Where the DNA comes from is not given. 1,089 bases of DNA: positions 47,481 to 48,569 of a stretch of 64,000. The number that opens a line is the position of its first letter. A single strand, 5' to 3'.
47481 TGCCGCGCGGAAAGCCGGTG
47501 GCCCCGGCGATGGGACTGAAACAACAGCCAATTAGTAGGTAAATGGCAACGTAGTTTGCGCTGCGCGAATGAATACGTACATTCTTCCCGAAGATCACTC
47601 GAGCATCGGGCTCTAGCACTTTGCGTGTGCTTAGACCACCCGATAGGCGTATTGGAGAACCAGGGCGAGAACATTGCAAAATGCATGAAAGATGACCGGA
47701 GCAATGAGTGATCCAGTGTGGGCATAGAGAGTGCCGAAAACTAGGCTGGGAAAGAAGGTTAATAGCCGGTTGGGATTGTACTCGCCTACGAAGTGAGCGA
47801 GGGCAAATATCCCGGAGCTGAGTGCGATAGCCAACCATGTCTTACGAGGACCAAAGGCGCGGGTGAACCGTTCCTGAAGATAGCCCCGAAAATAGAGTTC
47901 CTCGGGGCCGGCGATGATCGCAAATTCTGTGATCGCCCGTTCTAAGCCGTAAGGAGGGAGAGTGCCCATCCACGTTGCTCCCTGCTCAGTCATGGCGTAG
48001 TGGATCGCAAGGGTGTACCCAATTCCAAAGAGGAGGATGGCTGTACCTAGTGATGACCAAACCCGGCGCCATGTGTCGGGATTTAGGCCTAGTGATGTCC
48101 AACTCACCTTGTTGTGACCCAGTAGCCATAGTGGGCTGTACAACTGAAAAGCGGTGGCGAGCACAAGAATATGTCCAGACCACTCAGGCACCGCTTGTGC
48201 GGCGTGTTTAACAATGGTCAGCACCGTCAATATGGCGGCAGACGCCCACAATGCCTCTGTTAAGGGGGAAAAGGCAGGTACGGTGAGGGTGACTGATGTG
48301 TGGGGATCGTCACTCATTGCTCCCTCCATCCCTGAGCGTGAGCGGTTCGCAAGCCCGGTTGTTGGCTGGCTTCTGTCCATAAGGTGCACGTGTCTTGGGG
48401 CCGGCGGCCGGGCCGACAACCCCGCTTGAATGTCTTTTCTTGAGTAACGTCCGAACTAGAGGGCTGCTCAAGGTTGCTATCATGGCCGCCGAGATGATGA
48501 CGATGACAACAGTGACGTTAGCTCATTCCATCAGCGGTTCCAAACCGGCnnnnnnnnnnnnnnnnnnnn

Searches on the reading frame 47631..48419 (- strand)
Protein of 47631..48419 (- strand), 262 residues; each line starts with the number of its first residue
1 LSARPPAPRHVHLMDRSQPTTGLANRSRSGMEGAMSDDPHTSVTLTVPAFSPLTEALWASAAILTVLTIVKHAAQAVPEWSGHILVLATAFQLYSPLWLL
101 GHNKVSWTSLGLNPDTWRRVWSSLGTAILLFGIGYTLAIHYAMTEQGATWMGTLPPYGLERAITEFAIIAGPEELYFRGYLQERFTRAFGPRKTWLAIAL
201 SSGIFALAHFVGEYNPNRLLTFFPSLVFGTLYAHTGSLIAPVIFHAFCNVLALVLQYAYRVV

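Call 46: search_protein_families(library=pfam, proteins=[window:47631-48419:-], max_evalue=0.00001)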
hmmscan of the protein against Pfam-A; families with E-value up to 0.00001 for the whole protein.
window:47631-48419:- (262 aa): 1 family
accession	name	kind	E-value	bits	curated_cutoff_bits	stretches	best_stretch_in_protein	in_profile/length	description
PF02517.21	Rce1-like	-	1.3e-19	70.7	22.4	1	166-251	12-93/93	Type II CAAX prenyl endopeptidase Rce1-like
